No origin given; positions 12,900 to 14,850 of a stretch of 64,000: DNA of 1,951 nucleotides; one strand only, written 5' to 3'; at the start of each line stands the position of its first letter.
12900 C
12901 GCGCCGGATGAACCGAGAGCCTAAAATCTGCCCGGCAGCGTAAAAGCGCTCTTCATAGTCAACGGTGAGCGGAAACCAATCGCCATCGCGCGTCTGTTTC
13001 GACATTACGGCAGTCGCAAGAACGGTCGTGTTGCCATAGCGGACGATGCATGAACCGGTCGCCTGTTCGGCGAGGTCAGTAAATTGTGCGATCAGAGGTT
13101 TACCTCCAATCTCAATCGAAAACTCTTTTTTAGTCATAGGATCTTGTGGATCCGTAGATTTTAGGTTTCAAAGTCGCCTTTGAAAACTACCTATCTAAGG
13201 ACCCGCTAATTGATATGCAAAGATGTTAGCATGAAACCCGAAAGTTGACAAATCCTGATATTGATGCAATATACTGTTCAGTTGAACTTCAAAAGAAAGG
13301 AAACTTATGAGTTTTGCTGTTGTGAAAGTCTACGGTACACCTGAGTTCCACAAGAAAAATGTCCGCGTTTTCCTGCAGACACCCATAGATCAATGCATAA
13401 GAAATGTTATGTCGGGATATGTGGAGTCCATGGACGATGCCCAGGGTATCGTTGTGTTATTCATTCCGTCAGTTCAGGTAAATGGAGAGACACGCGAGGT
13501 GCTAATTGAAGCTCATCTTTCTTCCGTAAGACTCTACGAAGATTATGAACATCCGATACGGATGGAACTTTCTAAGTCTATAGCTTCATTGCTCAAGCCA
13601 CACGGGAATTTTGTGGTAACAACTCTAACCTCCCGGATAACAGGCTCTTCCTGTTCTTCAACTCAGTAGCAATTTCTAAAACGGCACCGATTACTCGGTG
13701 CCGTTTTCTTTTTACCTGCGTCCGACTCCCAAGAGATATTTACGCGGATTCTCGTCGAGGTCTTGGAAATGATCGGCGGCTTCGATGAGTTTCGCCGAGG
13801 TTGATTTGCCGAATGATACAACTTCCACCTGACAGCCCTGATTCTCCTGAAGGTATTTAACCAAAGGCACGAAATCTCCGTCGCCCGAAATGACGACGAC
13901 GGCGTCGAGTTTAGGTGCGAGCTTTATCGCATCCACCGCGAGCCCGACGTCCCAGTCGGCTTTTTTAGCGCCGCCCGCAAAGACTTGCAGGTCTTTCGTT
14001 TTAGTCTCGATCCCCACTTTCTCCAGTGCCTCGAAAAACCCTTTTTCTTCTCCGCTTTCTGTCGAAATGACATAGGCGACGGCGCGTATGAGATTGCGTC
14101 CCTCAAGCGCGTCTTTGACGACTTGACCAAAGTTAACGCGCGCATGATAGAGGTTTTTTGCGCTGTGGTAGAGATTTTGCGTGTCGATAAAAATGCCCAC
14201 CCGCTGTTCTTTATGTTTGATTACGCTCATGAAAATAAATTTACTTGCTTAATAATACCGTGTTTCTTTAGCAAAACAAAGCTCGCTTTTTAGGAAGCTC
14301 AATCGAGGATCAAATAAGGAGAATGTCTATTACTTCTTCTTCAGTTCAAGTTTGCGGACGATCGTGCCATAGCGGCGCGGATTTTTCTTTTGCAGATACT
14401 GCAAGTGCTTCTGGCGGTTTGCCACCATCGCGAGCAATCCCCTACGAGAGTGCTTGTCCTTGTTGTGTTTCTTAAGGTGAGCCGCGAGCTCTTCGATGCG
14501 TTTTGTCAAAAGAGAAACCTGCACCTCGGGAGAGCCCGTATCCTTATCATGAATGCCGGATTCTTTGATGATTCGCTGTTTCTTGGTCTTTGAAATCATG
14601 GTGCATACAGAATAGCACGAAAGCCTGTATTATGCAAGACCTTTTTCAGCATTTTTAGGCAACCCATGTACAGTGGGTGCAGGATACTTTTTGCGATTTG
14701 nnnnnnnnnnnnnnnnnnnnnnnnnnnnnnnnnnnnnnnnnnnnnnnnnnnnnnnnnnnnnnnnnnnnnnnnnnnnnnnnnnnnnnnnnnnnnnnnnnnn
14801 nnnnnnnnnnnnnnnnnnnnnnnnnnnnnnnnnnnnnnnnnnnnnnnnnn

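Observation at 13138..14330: The rpsO-pnp operon is split by an NYN/LabA-like RNase-fold gene and a convergent AT-rich orphan sharing a perfect bidirectional terminator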

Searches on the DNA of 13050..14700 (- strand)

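Call 62: search_rna_families(source=window, start=13050, end=14700, threshold=evalue, max_evalue=5)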
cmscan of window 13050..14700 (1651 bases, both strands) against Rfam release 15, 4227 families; matches with E-value up to 5: 7.
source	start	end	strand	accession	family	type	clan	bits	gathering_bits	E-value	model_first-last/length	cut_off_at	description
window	13094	13194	+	RF01292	snoR2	Gene; snRNA; snoRNA; HACA-box;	CL00042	19.5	44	1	1-149/149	no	Small nucleolar RNA snoR2/U65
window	13872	13902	-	RF01862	TB10Cs4H2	Gene; snRNA; snoRNA; HACA-box;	-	19.1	50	1.1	1-67/67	no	Trypanosomatid snoRNA TB10Cs4H2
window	14597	14636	+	RF01083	UPD-PK2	Cis-reg;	-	18.5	32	2.9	1-21/21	no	Pseudoknot of upstream pseudoknot domain (UPD) of the 3'UTR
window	13681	13752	-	RF01676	P31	Gene; sRNA;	-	18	40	2.3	1-82/82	no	Pseudomonas sRNA P31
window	13678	13714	+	RF00489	ctRNA_p42d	Gene; antisense;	-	17.5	50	1.8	1-46/46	no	ctRNA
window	13589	13718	+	RF00558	L20_leader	Cis-reg; leader;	-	17.1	58.7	3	1-127/127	no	Ribosomal protein L20 leader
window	13520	13709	+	RF00022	GcvB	Gene;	-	15.7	42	1.3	1-204/204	no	GcvB RNA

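Call 64: build_rna_model(alignment_id=A6, structure=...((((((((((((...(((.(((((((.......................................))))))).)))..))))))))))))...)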
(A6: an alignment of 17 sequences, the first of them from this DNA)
Model R1 built from alignment A6 (17 sequences, 96 columns); structure: as given.
model positions 67; base pairs 22; branch points 0; effective number of sequences 9.33; information 0.838 bits per position. Calibrated on 0.2 Mb of random sequence (short: E-values are rough).
structure used (alignment columns):
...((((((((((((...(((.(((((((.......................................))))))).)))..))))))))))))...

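Call 65: search_with_rna_model(model_id=R1, sources=[window, L003, L004, L005, L006, L007, L008, L009, L010, L011, L012, L013, L014, L015, L016, L017, L018, L019, L020, L021, L022, L023, L024, L025, L026, L027, L028, L029, L030, L031, L032, L033, L034, L035, L036, L037, L038, L039, L040, L041, L042, L043, L044, L045, L046, L047, L048, L049, L050, L051, L052, L053, L054, L055, L056, L057, L058, L059, L060, L061, L062, L063, L064, L065, L066, L067, L068, L069, L070, L071, L072, L073, L074, L075, L076, L077, L078, L079, L080, L081, L082, L083, L084, L085, L086], max_evalue=1, make_alignment=true)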
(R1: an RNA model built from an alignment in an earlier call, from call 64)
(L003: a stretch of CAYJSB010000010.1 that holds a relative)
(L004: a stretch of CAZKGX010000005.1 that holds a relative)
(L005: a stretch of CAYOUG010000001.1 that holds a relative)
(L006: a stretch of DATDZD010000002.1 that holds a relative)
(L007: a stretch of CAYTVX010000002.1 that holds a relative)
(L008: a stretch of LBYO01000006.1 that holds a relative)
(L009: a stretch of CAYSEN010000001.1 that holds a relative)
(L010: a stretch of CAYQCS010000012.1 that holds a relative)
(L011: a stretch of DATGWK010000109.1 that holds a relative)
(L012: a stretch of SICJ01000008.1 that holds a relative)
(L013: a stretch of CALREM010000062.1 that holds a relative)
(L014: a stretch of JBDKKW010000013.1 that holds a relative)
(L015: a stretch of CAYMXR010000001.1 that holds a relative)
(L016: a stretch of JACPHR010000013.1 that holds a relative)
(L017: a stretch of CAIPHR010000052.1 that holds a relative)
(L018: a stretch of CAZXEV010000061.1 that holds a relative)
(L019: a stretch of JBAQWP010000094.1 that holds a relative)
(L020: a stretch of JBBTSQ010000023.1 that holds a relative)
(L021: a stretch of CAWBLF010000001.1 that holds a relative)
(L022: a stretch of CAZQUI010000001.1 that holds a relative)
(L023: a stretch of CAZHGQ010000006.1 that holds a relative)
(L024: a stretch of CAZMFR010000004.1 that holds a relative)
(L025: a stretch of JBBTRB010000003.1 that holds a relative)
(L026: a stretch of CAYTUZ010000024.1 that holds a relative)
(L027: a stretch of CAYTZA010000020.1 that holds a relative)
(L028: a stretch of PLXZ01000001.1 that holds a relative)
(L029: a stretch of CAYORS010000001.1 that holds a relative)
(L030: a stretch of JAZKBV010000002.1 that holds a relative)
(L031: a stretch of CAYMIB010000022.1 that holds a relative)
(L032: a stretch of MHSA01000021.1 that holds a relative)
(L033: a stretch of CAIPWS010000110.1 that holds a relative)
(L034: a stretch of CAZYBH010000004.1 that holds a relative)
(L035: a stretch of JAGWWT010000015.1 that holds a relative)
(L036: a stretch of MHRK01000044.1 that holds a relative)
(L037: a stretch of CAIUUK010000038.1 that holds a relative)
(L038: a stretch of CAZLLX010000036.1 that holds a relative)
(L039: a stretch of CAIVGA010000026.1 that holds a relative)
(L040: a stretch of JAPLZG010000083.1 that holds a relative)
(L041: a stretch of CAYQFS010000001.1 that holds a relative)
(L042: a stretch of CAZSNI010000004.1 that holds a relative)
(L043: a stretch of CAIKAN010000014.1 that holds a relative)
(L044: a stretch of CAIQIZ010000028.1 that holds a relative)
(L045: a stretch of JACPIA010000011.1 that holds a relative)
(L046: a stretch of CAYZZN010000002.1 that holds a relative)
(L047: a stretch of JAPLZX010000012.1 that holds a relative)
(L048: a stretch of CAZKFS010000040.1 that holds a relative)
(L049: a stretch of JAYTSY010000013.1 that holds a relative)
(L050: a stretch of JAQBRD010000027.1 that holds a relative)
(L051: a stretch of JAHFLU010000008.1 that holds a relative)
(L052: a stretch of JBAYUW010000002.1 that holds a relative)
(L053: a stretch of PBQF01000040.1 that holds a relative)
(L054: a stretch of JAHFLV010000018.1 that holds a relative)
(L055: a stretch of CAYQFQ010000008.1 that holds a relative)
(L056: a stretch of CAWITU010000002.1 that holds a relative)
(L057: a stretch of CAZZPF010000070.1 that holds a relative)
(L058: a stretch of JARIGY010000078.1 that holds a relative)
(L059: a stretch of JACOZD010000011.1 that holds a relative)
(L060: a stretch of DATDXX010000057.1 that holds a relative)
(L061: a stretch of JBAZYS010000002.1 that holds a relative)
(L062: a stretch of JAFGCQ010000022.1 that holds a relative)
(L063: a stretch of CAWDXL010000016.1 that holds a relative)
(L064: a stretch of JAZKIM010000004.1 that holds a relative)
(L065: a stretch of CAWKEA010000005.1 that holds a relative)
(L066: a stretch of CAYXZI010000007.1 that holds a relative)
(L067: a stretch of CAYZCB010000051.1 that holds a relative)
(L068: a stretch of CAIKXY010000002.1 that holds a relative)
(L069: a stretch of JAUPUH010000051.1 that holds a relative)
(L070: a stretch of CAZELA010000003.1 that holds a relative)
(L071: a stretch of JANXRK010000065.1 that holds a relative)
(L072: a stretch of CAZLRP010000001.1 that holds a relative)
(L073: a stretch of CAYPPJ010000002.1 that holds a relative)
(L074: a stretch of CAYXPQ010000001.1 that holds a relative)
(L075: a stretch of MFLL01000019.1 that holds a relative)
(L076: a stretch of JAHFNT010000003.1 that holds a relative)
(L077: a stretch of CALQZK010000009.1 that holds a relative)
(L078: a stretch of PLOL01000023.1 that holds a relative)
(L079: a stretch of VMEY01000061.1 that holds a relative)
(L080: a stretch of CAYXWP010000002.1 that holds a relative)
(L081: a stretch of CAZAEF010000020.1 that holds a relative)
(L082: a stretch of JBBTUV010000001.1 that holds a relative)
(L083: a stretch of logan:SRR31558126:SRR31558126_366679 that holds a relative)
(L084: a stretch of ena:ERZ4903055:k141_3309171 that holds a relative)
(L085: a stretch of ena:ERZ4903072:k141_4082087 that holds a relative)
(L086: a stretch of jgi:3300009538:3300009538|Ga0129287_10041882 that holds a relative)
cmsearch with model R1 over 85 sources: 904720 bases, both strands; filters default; matches with E-value up to 1: 40.
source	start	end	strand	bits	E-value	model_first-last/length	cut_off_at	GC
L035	7807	7884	+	68.2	6.6e-16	1-67/67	no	0.55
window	13146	13206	-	67.5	1.1e-15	1-67/67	no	0.44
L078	6622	6681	+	67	1.4e-15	1-67/67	no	0.33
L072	6700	6759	+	66.8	1.7e-15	1-67/67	no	0.35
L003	4511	4571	+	66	2.8e-15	1-67/67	no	0.51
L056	6607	6674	+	65.9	3e-15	1-67/67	no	0.37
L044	6632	6692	+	65.2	4.8e-15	1-67/67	no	0.38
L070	10181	10247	+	65.2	4.8e-15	1-67/67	no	0.52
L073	6604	6688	+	63.9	1.1e-14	1-67/67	no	0.58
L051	7799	7875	+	62.7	2.6e-14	1-67/67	no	0.44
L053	5684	5740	+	62.3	3.2e-14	1-67/67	no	0.4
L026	5181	5247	+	61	7.9e-14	1-67/67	no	0.51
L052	7175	7234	+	59.9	1.6e-13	1-67/67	no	0.45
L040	7920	7979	+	59.5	2e-13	1-67/67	no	0.37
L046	8036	8128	+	59.1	2.8e-13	1-67/67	no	0.55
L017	5212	5297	+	57.3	8.6e-13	1-67/67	no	0.41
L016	7714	7784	+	57.2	9.7e-13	1-67/67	no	0.48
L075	5907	5965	+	57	1.1e-12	1-67/67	no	0.54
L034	6589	6656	+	48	4.1e-10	1-67/67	no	0.35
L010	5299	5380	+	46.8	9.1e-10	1-67/67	no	0.33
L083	353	418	-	41.1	4.1e-08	1-67/67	no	0.36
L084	400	462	-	40.4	6.5e-08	1-67/67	no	0.41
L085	592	654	-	37.5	4.6e-07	1-67/67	no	0.43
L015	7513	7600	+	36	1.2e-06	1-67/67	no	0.39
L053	5684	5740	-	29.7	7.6e-05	1-67/67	no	0.4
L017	5212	5297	-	29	0.00012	1-67/67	no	0.41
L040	7920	7979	-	28.4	0.00018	1-67/67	no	0.37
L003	4511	4571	-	24.7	0.0021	1-67/67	no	0.51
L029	8333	8403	+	24.6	0.0023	1-67/67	no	0.38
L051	7799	7875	-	23.3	0.0055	1-67/67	no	0.44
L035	7807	7884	-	23.1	0.0062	1-67/67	no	0.55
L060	3187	3282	+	22.8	0.0075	1-67/67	no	0.29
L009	6710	6751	+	21.5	0.018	14-54/67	no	0.38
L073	6604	6688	-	20.3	0.04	1-67/67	no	0.58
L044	6632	6692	-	20.1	0.045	1-67/67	no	0.38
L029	8333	8403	-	19.7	0.06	1-67/67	no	0.38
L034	6589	6656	-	18.5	0.13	1-67/67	no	0.35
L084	400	462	+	17.5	0.26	1-67/67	no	0.41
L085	592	654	+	16.7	0.41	1-67/67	no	0.43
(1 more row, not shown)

Alignment A7: 40 matches aligned to the model, 130 columns, each read 5' to 3' on its own strand. Consensus structure (alignment columns), stored with it:
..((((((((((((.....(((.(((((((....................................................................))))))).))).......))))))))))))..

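Call 84: search_with_rna_model(model_id=R1, sources=[window, L003, L010, L015, L016, L017, L026, L034, L035, L040, L044, L046, L051, L052, L053, L056, L070, L072, L073, L075, L078, L083, L084], max_evalue=0.000001, make_alignment=true)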
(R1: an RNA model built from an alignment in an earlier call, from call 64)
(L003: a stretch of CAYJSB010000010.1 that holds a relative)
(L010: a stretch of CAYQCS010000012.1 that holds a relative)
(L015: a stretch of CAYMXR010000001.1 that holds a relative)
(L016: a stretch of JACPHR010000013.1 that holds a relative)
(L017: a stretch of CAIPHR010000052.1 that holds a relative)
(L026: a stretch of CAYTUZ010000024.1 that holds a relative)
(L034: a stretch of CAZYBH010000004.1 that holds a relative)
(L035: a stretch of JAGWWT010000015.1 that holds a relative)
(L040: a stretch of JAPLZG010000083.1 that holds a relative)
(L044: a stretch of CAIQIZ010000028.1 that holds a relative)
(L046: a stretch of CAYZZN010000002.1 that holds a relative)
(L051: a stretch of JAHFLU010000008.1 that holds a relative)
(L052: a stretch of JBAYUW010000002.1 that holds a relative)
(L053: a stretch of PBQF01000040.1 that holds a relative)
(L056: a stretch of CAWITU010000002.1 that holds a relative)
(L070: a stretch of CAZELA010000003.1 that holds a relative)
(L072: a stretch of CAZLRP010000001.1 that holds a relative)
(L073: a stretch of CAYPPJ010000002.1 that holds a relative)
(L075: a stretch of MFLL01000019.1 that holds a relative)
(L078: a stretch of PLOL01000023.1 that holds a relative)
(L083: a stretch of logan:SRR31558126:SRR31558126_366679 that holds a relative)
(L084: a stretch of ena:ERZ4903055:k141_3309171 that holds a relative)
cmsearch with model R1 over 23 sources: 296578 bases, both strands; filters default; matches with E-value up to 0.000001: 23.
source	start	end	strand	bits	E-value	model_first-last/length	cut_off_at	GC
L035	7807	7884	+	68.2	2.2e-16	1-67/67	no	0.55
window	13146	13206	-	67.5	3.5e-16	1-67/67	no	0.44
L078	6622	6681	+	67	4.6e-16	1-67/67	no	0.33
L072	6700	6759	+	66.8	5.5e-16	1-67/67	no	0.35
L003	4511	4571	+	66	9e-16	1-67/67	no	0.51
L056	6607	6674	+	65.9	9.8e-16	1-67/67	no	0.37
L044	6632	6692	+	65.2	1.6e-15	1-67/67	no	0.38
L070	10181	10247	+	65.2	1.6e-15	1-67/67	no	0.52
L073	6604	6688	+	63.9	3.6e-15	1-67/67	no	0.58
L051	7799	7875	+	62.7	8.4e-15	1-67/67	no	0.44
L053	5684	5740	+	62.3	1.1e-14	1-67/67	no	0.4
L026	5181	5247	+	61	2.6e-14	1-67/67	no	0.51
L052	7175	7234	+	59.9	5.3e-14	1-67/67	no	0.45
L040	7920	7979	+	59.5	6.6e-14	1-67/67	no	0.37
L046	8036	8128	+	59.1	9e-14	1-67/67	no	0.55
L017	5212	5297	+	57.3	2.8e-13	1-67/67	no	0.41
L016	7714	7784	+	57.2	3.2e-13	1-67/67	no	0.48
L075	5907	5965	+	57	3.6e-13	1-67/67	no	0.54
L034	6589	6656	+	48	1.4e-10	1-67/67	no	0.35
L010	5299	5380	+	46.8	3e-10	1-67/67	no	0.33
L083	353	418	-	41.1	1.3e-08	1-67/67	no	0.36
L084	400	462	-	40.4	2.1e-08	1-67/67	no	0.41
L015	7513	7600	+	36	3.9e-07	1-67/67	no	0.39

Alignment A9: 23 matches aligned to the model, 100 columns, each read 5' to 3' on its own strand. Consensus structure (alignment columns), stored with it:
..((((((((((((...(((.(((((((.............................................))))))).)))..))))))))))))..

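Call 91: search_with_rna_model(model_id=R1, sources=[L087, L088, L089, L090, L091, L092, L093, L094, L095, L096, L097, L098, L099, L100, L101, L102, L103, L104, L105, L106, L107, L108, L109, L110, L111, L112, L113, L114, L115, L116, L117, L118, L119, L120, L121, L122, L123, L124, L125, L126, L127, L128, L129, L130, L131, L132, L133, L134, L135, L136, L137, L138, L139, L140, L141, L142, L143, L144, L145, L146, L147, L148, L149, L150, L151, L152, L153, L154, L155, L156, L157, L158, L159, L160, L161, L162, L163, L164, L165, L166], max_evalue=0.001, make_alignment=true)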
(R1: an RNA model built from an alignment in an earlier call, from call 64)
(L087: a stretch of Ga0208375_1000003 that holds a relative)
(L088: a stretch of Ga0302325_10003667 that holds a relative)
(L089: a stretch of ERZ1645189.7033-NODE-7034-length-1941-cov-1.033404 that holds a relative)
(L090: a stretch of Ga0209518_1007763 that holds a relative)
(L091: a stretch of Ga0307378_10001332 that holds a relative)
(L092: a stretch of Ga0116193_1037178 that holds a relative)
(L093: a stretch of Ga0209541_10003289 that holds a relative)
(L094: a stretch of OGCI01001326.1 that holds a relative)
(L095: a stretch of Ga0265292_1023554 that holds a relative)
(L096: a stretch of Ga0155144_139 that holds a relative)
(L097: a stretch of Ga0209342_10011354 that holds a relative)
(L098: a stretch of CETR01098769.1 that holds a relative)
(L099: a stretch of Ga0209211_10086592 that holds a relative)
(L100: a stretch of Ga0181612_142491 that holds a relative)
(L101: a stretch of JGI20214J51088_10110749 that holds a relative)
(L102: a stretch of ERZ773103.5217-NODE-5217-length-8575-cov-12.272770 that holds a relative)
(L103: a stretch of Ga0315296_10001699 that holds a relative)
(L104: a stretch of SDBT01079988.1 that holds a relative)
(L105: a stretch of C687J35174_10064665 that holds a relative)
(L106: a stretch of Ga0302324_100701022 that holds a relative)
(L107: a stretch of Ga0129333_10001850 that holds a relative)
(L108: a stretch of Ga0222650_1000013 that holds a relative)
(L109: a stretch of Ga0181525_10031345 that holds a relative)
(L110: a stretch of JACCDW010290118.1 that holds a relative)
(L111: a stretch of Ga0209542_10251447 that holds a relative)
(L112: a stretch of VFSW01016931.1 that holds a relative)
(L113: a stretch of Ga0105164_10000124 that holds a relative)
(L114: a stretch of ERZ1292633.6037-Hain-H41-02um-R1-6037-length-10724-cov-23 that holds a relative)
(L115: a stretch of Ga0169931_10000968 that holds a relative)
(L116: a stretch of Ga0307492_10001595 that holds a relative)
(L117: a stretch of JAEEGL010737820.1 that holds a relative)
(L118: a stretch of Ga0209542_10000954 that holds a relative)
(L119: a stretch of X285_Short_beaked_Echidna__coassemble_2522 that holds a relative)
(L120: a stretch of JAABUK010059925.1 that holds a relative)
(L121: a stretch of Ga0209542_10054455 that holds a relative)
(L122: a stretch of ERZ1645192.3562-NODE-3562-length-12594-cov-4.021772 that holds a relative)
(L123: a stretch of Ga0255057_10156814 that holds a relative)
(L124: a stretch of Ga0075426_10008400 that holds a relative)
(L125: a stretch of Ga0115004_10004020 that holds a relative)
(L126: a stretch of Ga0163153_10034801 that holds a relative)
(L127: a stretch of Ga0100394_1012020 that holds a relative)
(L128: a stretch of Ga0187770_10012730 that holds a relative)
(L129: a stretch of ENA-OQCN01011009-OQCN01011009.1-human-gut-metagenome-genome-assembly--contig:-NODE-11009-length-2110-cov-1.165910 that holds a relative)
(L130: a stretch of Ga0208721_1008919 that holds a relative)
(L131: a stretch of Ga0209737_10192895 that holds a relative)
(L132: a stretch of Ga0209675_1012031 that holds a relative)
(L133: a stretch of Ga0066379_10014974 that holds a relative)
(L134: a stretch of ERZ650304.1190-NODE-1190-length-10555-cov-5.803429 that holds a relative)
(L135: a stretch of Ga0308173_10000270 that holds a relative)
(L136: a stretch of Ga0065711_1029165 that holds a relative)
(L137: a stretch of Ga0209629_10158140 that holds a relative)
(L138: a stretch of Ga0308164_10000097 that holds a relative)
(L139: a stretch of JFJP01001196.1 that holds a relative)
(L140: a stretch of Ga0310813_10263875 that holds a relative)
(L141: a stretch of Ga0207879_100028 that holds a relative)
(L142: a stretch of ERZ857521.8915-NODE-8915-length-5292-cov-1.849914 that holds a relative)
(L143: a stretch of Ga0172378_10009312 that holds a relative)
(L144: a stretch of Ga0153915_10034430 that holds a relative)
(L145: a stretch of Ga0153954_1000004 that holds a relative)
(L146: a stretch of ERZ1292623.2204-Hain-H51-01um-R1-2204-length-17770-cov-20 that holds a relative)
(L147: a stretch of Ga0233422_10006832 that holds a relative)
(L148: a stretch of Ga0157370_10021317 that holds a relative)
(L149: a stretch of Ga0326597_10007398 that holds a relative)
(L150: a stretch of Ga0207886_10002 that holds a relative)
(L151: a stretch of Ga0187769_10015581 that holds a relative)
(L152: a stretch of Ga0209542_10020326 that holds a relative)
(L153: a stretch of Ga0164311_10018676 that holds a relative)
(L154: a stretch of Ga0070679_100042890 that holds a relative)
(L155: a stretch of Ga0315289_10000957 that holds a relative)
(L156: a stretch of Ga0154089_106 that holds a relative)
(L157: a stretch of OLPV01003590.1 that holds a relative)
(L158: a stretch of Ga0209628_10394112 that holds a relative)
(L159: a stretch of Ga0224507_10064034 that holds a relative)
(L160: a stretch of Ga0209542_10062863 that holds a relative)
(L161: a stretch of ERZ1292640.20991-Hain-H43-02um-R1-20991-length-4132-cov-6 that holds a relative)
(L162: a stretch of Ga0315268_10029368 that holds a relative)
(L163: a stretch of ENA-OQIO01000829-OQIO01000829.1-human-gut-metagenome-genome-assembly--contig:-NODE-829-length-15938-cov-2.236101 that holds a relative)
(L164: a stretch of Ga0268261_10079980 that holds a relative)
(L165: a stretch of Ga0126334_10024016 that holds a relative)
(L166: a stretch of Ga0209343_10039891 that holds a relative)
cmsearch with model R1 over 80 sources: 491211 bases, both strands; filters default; matches with E-value up to 0.001: 21.
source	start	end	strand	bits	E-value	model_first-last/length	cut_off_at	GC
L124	2011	2070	-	67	8e-16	1-67/67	no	0.4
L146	4785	4853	-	58.6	2e-13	1-67/67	no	0.42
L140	325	385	-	57.7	3.6e-13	1-67/67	no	0.51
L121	267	326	-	57.7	3.6e-13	1-67/67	no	0.53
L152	8251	8309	+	57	6e-13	1-67/67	no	0.54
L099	1313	1381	-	56.7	7.3e-13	1-67/67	no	0.42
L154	4374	4433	+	55.4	1.6e-12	1-67/67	no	0.43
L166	2214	2272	+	53.9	4.6e-12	1-67/67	no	0.49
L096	57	117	-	53.1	8e-12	1-67/67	no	0.52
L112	5923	5982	+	53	8.2e-12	1-67/67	no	0.48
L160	1228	1295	-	52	1.6e-11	1-67/67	no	0.41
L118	3363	3422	-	50.9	3.2e-11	1-67/67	no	0.5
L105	527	583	+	50.1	5.6e-11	1-67/67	no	0.56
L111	40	96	-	50.1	5.6e-11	1-67/67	no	0.56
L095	1815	1874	+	47.1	4.1e-10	1-67/67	no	0.57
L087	2248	2307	-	46.3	7.1e-10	1-67/67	no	0.52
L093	1673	1730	-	43.8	3.8e-09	1-67/67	no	0.48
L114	9345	9408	+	41.5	1.7e-08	1-67/67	no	0.5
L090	105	146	-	34.1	2.3e-06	10-58/67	no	0.45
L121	267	326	+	26.3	0.00041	1-67/67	no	0.53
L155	7381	7445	+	25.4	0.00074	1-67/67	no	0.54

Alignment A10: 21 matches aligned to the model, 87 columns, each read 5' to 3' on its own strand. Consensus structure (alignment columns), stored with it:
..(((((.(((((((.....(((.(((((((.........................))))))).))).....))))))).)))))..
